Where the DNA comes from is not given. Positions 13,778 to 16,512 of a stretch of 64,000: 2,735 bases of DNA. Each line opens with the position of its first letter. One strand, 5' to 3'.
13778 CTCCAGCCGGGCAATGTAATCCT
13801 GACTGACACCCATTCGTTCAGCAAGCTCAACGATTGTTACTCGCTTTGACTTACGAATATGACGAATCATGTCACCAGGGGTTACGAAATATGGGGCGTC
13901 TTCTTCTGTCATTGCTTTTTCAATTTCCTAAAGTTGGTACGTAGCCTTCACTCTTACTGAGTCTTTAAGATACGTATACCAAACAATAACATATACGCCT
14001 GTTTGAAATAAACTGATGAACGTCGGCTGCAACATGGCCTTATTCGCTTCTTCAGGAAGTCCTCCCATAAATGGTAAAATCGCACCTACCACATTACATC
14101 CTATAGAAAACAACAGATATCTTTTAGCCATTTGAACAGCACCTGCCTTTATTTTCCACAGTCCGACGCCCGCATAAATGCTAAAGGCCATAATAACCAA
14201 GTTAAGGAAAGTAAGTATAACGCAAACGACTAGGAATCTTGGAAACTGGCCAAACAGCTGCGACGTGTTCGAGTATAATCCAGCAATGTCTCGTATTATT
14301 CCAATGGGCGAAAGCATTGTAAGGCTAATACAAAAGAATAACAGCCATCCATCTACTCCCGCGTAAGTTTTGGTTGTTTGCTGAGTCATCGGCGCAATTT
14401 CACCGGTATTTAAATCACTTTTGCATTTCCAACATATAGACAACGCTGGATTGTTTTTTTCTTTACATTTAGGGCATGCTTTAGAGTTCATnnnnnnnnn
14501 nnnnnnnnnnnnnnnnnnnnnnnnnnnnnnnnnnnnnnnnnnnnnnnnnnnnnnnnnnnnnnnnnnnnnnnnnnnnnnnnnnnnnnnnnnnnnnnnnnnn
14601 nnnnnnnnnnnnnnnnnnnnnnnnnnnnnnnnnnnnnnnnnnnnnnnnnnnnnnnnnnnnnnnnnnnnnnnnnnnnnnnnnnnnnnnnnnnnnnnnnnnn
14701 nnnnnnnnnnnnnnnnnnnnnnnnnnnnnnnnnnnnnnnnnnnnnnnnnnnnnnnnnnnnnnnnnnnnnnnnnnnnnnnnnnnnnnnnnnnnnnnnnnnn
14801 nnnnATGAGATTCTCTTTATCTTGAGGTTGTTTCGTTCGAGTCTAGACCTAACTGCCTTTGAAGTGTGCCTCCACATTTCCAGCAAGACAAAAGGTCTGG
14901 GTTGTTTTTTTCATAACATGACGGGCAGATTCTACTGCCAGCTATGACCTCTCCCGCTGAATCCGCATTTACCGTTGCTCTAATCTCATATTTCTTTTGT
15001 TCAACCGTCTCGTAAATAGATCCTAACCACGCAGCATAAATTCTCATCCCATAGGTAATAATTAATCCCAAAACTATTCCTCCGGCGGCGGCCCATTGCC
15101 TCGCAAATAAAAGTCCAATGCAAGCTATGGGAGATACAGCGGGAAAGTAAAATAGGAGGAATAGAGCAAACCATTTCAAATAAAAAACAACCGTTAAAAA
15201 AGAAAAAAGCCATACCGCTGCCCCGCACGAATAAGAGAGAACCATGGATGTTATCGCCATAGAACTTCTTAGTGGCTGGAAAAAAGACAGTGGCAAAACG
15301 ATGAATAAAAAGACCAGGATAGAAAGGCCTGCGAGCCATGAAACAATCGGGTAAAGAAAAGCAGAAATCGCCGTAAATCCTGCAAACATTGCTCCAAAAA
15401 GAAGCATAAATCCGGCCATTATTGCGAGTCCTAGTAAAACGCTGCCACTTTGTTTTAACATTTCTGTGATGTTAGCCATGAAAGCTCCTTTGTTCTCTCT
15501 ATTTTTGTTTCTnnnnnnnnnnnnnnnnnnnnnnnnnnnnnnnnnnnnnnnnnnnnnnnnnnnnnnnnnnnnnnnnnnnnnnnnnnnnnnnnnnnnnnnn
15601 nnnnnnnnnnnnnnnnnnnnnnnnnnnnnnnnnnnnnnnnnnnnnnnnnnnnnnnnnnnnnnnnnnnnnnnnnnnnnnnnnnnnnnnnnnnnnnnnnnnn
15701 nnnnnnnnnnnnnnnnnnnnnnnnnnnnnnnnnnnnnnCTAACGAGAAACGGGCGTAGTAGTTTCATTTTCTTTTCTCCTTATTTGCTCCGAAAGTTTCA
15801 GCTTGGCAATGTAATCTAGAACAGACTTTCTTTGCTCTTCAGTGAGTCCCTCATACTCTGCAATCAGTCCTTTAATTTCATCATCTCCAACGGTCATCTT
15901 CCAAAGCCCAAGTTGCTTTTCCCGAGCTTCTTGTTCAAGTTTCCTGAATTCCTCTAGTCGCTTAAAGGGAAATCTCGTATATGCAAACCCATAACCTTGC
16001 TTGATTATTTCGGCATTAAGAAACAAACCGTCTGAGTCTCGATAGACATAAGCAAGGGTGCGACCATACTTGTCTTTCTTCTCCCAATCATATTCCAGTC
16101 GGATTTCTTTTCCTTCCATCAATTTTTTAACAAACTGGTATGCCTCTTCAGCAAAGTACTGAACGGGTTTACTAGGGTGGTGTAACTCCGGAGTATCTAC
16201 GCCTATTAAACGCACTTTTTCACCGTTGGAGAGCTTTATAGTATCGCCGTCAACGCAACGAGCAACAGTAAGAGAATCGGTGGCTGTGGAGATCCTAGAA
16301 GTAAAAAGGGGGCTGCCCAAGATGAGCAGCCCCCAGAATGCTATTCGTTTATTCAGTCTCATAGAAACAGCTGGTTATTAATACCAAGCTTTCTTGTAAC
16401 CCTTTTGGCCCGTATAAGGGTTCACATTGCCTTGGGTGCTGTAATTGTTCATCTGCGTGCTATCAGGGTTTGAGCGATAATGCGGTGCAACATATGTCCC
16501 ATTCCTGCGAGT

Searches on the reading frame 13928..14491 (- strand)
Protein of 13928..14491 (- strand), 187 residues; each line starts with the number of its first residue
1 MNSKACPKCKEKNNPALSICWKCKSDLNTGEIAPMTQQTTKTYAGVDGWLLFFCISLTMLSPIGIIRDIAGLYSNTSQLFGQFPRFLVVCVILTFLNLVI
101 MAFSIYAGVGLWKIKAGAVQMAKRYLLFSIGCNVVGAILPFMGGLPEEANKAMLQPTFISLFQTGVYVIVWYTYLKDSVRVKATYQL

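Call 77: search_protein_families(library=pfam, proteins=[window:13928-14491:-], max_evalue=0.001)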
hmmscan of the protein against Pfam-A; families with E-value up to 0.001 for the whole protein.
window:13928-14491:- (187 aa): 1 family
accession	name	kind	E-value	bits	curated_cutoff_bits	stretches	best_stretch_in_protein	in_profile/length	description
PF10754.15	DUF2569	-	5.7e-11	43.5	26.5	1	44-185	2-142/143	Protein of unknown function (DUF2569)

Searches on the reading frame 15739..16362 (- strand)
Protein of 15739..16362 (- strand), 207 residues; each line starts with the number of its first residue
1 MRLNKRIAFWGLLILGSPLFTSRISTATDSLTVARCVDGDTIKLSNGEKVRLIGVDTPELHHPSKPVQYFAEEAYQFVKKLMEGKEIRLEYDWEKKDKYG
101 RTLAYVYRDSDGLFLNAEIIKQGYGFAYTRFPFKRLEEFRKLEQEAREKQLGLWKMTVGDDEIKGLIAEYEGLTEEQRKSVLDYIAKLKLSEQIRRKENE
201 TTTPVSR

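Call 77: search_protein_families(library=pfam, proteins=[window:15739-16362:-], max_evalue=0.001)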
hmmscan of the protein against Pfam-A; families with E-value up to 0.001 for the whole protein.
window:15739-16362:- (207 aa): 1 family
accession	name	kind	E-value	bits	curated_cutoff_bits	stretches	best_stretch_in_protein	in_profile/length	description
PF00565.23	SNase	-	8.3e-26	91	21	1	49-155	1-106/107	Staphylococcal nuclease homologue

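Call 100: search_protein_families(library=padloc, proteins=[window:15739-16362:-], max_evalue=0.001)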
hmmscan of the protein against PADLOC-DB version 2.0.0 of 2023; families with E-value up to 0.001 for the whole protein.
window:15739-16362:- (207 aa): 1 family
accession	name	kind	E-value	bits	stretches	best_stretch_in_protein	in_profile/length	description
PDLC01096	C3a212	-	3.1e-34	116.4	1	29-166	46-188/279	SNc+LTD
